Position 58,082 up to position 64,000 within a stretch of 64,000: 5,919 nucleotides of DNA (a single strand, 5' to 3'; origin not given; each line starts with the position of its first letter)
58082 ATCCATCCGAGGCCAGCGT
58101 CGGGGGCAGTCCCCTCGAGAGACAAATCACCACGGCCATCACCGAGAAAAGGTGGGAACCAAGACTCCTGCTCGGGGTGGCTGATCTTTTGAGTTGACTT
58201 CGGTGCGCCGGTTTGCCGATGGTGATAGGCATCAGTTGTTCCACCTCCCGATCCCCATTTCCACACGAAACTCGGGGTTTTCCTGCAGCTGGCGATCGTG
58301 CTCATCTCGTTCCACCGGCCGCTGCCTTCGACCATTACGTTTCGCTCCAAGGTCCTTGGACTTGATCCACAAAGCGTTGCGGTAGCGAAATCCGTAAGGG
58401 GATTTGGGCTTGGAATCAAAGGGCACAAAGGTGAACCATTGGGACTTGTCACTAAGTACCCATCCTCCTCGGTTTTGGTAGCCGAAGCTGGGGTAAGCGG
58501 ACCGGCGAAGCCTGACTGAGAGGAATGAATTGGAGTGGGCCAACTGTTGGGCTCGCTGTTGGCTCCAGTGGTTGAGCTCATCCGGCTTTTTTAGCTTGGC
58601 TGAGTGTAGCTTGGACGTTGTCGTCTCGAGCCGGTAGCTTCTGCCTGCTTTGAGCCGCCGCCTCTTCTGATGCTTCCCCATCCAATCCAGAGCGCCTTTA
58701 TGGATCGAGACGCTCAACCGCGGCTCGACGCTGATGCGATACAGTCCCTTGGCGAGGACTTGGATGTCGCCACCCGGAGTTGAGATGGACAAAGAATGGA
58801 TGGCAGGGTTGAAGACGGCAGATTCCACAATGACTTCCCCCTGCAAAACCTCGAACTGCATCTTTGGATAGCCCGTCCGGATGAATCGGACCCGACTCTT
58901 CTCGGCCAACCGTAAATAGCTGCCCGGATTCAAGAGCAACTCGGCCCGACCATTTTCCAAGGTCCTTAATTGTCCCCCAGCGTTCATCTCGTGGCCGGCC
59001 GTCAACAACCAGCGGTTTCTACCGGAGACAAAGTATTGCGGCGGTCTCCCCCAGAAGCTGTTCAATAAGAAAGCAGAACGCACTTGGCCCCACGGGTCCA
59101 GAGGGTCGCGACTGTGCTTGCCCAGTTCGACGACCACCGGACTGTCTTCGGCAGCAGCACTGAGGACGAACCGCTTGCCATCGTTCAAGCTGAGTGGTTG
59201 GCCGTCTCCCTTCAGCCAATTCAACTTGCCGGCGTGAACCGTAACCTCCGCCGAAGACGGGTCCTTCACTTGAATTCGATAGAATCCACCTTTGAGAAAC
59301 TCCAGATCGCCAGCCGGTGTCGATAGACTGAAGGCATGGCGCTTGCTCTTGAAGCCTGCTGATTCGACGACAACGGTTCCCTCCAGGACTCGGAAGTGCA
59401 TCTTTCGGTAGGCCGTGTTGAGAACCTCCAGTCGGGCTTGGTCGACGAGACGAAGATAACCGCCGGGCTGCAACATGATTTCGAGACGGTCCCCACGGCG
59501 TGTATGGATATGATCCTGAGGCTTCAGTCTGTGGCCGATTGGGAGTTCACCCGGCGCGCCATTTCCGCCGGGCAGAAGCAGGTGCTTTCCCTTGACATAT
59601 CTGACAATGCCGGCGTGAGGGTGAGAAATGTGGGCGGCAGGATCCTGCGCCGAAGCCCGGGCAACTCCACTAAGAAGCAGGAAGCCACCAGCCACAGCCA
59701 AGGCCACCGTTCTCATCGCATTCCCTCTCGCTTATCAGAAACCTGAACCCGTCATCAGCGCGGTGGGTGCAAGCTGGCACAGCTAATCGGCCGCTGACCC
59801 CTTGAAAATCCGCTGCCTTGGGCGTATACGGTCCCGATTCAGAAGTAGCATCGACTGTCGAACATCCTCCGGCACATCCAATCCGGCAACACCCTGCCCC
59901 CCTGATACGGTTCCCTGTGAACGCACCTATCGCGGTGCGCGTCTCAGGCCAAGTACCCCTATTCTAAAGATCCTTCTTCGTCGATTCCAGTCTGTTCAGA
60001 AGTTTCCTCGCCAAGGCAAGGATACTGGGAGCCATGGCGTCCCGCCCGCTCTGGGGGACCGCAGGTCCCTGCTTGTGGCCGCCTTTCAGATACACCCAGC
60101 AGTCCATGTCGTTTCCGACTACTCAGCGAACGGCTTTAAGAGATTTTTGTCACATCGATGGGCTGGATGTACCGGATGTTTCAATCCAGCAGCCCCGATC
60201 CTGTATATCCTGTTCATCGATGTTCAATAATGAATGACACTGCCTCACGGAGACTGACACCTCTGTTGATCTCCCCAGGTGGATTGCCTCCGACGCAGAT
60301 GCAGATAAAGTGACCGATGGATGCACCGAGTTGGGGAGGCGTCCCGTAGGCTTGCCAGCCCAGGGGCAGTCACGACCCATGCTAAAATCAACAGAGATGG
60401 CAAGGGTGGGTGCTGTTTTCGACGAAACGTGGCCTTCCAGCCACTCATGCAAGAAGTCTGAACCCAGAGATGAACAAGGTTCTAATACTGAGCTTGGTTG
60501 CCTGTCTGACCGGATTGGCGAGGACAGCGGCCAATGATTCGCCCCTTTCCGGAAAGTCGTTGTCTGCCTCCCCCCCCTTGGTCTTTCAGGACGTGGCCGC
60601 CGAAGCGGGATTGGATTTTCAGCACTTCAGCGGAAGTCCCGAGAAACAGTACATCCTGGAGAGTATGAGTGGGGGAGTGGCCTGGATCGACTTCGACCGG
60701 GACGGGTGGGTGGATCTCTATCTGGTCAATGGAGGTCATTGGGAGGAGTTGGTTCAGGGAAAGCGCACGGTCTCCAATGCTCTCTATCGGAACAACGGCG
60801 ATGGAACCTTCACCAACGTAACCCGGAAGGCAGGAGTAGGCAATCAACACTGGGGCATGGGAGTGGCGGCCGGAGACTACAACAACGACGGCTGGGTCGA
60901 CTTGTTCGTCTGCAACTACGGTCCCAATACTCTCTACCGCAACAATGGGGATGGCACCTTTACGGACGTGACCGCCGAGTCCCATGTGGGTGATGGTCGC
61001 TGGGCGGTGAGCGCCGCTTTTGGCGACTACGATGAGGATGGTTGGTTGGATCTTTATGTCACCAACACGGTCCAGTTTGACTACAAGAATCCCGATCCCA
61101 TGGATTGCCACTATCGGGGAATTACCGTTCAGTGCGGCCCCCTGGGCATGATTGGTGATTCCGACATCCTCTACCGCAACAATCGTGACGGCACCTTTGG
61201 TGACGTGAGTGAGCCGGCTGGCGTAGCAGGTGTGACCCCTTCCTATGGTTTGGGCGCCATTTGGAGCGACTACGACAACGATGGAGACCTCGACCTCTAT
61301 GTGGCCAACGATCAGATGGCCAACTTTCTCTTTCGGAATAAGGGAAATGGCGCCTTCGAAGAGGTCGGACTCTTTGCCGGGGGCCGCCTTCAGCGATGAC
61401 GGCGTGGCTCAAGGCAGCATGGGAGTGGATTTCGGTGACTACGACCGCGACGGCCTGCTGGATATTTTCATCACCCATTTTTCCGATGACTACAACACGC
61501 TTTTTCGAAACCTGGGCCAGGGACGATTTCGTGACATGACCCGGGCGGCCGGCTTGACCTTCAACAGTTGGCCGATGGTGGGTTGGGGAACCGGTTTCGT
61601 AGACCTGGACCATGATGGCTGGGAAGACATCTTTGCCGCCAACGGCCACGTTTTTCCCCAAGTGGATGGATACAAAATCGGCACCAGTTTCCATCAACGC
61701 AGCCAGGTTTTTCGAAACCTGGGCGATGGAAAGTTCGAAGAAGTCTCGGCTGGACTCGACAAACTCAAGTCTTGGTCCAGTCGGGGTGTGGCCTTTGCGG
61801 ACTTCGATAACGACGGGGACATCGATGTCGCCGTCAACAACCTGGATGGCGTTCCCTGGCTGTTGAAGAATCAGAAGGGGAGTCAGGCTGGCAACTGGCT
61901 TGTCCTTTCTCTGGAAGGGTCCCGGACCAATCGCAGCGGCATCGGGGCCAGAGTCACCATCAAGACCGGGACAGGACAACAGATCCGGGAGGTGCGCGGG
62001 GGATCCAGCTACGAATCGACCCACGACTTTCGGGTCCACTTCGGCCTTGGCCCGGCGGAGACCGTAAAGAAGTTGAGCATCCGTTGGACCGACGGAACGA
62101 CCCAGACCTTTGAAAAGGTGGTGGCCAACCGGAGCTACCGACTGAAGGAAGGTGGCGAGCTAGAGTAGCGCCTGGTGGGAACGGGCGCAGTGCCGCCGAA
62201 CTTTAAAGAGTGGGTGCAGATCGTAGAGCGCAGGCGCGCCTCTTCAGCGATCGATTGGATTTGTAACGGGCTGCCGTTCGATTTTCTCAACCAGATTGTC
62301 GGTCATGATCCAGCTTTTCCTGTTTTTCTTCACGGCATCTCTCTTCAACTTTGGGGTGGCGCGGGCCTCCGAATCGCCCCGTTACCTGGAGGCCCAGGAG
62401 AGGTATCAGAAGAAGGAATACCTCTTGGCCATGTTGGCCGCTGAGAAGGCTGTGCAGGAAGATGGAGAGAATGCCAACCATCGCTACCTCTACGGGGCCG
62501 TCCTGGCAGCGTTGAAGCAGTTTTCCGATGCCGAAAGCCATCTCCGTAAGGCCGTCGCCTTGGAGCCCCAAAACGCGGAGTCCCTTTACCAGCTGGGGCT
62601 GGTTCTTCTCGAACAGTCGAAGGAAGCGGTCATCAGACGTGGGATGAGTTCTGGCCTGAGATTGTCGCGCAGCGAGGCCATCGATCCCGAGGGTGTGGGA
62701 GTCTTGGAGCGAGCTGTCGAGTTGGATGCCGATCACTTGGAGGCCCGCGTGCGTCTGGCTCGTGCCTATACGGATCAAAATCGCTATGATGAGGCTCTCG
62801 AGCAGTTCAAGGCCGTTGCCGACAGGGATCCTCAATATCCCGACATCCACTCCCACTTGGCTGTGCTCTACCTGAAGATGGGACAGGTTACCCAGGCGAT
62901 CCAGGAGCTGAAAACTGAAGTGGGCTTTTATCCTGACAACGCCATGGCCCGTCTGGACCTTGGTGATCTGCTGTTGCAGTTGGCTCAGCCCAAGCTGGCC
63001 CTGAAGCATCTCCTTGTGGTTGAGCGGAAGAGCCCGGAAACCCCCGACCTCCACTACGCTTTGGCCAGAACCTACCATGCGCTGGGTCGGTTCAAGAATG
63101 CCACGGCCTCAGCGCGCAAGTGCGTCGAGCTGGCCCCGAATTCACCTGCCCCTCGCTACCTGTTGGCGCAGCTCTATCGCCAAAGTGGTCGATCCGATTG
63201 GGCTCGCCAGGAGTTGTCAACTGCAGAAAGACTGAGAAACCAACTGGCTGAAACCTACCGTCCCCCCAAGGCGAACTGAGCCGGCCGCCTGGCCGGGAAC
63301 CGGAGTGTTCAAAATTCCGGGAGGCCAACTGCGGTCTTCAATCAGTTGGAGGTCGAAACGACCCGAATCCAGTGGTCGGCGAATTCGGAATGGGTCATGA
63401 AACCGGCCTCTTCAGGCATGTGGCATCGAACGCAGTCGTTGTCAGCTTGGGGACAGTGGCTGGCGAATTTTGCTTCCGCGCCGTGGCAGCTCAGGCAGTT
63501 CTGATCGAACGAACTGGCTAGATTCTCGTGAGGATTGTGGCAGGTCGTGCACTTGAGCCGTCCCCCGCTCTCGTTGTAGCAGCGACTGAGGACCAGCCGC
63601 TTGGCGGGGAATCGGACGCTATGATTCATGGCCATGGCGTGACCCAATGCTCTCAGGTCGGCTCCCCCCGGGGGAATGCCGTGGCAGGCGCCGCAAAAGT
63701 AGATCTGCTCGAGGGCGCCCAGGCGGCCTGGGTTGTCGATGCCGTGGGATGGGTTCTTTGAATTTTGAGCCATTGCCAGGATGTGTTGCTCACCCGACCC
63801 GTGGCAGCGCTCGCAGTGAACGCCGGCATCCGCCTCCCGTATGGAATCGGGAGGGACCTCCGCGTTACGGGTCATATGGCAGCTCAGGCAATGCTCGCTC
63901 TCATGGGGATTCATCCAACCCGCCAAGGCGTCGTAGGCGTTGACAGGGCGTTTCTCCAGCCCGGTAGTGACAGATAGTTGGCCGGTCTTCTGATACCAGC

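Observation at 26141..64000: Five paralogous CRTAC1-like (FG-GAP/UnbV) + TPR gene pairs in 38 kb, with three TPR-centred modules adjacent to multiheme c-type cytochromes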

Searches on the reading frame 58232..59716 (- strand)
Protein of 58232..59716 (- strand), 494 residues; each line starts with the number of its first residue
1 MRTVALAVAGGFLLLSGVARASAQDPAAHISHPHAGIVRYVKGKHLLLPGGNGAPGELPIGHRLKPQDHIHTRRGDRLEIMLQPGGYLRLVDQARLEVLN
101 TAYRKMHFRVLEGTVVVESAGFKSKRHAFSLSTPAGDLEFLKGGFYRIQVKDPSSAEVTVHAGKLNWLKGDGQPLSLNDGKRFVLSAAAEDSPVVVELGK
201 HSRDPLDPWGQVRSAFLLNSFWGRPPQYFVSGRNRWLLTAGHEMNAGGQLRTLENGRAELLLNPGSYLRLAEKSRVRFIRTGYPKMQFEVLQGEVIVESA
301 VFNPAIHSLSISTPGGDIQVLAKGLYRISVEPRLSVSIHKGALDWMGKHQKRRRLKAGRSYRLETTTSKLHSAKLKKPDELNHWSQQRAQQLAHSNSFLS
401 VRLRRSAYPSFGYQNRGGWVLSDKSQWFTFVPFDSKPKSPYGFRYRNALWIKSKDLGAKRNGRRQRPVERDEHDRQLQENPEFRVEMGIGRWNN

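Call 5: search_protein_families(library=pfam, proteins=[window:58232-59716:-], max_evalue=0.01)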
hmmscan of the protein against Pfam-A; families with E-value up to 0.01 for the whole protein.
window:58232-59716:- (494 aa): 1 family
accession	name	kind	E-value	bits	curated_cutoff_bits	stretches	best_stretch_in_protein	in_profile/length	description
PF04773.18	FecR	-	3.9e-19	69.3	24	2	68-164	1-95/97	FecR protein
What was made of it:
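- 58232..59716 (-): Secreted protein with two FecR domains, first gene of the operon (13-nt overlap with CYT_D). Pfam FecR 4e-19 (call 5).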

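Call 35: search_protein_families(library=ncbifam, proteins=[window:58232-59716:-], max_evalue=0.001)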
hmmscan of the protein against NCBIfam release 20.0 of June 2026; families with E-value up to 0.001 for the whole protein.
window:58232-59716:- (494 aa): 1 family
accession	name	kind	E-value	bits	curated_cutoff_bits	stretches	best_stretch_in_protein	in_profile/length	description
NF007296.1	PRK09774.1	equivalog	8.4e-05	21.9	385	0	69-188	106-223/313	ferric citrate uptake sigma factor regulator FecR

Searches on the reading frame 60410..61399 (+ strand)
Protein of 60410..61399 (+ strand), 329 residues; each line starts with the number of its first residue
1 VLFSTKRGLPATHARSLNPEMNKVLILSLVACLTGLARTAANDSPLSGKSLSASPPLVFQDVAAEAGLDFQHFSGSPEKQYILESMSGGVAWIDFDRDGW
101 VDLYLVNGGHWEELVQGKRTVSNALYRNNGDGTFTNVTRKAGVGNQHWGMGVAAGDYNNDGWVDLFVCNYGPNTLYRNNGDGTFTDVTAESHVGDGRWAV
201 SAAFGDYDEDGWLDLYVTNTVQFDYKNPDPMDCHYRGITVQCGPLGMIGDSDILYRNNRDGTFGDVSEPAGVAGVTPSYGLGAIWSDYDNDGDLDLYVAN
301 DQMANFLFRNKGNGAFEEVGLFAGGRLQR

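Call 5: search_protein_families(library=pfam, proteins=[window:60410-61399:+], max_evalue=0.01)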
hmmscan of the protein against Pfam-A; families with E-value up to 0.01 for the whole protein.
window:60410-61399:+ (329 aa): 2 families
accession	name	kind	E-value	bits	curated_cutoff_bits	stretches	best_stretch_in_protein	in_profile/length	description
PF13517.12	FG-GAP_3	-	7.9e-42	142.1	26.9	4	156-217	1-61/61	FG-GAP-like repeat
PF01839.29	FG-GAP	-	4.8e-08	33.2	22.1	2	149-182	2-32/37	FG-GAP repeat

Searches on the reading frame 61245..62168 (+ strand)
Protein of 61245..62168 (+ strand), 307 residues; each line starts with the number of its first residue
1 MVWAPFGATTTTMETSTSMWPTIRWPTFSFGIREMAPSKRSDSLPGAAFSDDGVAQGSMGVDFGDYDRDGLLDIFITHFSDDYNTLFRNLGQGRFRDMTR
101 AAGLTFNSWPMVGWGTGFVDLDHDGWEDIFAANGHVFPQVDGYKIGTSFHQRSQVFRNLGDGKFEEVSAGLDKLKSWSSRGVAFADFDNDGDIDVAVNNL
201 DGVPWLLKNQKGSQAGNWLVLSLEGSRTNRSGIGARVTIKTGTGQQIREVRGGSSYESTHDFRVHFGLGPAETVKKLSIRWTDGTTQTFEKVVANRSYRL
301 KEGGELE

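Call 5: search_protein_families(library=pfam, proteins=[window:61245-62168:+], max_evalue=0.01)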
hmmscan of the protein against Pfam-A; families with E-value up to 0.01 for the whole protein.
window:61245-62168:+ (307 aa): 3 families
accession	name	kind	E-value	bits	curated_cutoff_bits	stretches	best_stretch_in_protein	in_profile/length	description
PF07593.17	UnbV_ASPIC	-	3.7e-23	81.6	23.4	1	232-298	1-67/68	ASPIC and UnbV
PF13517.12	FG-GAP_3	-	3e-20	73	26.9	3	65-130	1-60/61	FG-GAP-like repeat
PF01839.29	FG-GAP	-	2.8e-05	24.3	22.1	0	113-134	2-23/37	FG-GAP repeat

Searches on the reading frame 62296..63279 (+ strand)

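Call 5: search_protein_families(library=pfam, proteins=[window:62296-63279:+], max_evalue=0.01)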
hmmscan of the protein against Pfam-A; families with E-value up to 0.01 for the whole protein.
window:62296-63279:+ (327 aa): 30 families (the best 25 are shown)
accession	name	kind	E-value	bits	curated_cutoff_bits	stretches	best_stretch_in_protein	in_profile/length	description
PF13431.12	TPR_17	-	1e-32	110.1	24.4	3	274-305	3-34/34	Tetratricopeptide repeat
PF14559.12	TPR_19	-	2e-30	105.3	25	6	160-206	3-49/68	Tetratricopeptide repeat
PF13414.12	TPR_11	-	3.2e-25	88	26.8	2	156-196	2-42/42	TPR repeat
PF07719.23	TPR_2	-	1.2e-22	78.6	27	3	250-282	1-33/34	Tetratricopeptide repeat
PF13181.12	TPR_8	-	2.6e-21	74.4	25.7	2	251-282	2-33/34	Tetratricopeptide repeat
PF12895.13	ANAPC3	-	1.9e-20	73.3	27.2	2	25-86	22-82/82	Anaphase-promoting complex, cyclosome, subunit 3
PF13432.12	TPR_16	-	4.1e-20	72.3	32.7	3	135-182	18-65/65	Tetratricopeptide repeat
PF13428.12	TPR_14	-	8.8e-20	69.6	23.5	3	250-293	1-44/44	Tetratricopeptide repeat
PF00515.34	TPR_1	-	3.8e-19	68.1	27.8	2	150-181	3-34/34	Tetratricopeptide repeat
PF13424.12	TPR_12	-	1.6e-12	47.8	30.1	0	138-176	31-73/77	Tetratricopeptide repeat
PF23914.1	TPR_CcmH_CycH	-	1.5e-11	44.8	42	2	34-116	24-106/158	Cytochrome c-type biogenesis protein H TPR domain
PF14561.12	TPR_20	-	1e-10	42.2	25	2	136-181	10-55/90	Tetratricopeptide repeat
PF13174.12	TPR_6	-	2.3e-10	40.9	26.3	1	149-180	1-32/33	Tetratricopeptide repeat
PF13176.12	TPR_7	-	9.2e-10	38.3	27.9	0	152-179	3-32/36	Tetratricopeptide repeat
PF07721.20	TPR_4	-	1.2e-08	35.2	27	0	149-170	2-23/26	Tetratricopeptide repeat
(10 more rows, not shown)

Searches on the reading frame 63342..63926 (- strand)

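Call 5: search_protein_families(library=pfam, proteins=[window:63342-63926:-], max_evalue=0.01)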
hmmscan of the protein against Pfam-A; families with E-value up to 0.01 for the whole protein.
window:63342-63926:- (194 aa): 4 families
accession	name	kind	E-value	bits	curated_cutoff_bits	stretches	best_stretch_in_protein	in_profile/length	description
PF14522.11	Cytochrome_C7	-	2.7e-05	24.3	24.8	1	75-148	13-66/67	Cytochrome c7 and related cytochrome c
PF09699.15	Paired_CXXCH_1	-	0.0001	22.4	20.6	0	125-152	8-40/41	Doubled CXXCH motif (Paired_CXXCH_1)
PF14537.11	Cytochrom_c3_2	-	0.00021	22.1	25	0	141-173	6-37/79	Cytochrome c3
PF13435.11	Cytochrome_C554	-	0.00041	21.7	20.8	1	8-43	46-84/84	Cytochrome c554 and c-prime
